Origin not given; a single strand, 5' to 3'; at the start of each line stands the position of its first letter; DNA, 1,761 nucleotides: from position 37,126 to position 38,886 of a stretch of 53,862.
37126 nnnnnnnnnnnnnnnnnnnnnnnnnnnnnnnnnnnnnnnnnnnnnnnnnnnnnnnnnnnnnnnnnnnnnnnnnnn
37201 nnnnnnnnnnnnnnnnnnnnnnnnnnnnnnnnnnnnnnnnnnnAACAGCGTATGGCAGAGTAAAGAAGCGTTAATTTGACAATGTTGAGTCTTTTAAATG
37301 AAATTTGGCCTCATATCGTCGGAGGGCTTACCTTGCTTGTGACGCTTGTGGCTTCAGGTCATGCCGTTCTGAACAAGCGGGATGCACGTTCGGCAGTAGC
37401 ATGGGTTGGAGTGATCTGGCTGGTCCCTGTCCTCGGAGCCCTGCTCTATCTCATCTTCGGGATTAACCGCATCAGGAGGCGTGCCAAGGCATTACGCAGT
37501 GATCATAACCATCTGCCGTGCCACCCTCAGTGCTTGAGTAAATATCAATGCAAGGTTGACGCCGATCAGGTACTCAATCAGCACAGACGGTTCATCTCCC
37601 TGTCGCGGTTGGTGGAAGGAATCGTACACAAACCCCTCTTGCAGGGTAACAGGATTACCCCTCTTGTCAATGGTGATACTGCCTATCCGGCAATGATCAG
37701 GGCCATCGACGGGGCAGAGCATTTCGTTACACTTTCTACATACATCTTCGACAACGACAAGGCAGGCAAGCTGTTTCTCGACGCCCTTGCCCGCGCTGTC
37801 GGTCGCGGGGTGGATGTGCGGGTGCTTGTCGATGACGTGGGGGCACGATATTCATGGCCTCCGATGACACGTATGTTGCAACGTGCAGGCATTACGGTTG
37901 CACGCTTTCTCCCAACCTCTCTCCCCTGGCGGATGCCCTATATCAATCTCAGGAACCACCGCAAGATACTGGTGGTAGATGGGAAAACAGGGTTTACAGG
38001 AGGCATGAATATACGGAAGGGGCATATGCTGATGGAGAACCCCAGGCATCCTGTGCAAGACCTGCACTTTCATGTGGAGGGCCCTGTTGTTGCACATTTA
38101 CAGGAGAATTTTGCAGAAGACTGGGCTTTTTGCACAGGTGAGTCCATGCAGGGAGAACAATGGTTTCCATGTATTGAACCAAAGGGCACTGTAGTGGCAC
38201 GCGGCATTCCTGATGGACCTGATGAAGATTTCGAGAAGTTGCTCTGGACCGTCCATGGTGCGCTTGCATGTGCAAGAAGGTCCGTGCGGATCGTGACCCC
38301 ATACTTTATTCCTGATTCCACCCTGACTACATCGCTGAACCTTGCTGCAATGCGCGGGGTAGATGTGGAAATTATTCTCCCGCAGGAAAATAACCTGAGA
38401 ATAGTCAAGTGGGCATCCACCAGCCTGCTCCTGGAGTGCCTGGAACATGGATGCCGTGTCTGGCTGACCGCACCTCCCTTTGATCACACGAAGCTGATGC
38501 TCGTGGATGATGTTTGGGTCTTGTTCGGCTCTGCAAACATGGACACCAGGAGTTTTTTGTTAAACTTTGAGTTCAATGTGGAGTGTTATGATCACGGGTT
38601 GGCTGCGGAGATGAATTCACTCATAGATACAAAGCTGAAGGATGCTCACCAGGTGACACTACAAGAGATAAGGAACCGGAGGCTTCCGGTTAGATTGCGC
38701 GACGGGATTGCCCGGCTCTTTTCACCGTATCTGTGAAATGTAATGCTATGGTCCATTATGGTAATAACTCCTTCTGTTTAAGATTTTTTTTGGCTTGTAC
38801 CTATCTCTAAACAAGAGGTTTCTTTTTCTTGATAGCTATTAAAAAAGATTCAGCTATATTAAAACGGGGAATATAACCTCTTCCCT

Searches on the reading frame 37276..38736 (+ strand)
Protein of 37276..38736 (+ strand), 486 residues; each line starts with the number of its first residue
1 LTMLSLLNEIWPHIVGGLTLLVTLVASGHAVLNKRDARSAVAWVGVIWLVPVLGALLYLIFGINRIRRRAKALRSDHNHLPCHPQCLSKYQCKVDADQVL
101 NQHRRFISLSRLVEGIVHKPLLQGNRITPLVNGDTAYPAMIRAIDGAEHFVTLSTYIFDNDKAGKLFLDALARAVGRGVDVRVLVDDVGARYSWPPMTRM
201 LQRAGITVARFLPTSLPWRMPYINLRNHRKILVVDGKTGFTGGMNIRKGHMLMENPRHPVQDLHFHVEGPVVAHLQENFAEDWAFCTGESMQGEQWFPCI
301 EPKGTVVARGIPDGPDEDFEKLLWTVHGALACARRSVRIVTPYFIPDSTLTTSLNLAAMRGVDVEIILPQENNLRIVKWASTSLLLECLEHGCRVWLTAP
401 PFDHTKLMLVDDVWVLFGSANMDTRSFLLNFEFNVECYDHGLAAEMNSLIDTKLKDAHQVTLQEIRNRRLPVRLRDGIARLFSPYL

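Call 49: search_protein_families(library=pfam, proteins=[window:37276-38736:+], max_evalue=0.00001)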
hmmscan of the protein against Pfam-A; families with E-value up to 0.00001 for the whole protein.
window:37276-38736:+ (486 aa): 3 families
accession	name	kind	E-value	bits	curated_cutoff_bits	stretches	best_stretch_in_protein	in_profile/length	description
PF13091.12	PLDc_2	-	1.8e-43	148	27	2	330-450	5-128/132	PLD-like domain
PF00614.28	PLDc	-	9.2e-12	44.9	21.9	0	225-249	3-27/28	Phospholipase D Active site motif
PF13396.11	PLDc_N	-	4.3e-09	36.6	23.3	1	22-62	2-41/42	Phospholipase_D-nuclease N-terminal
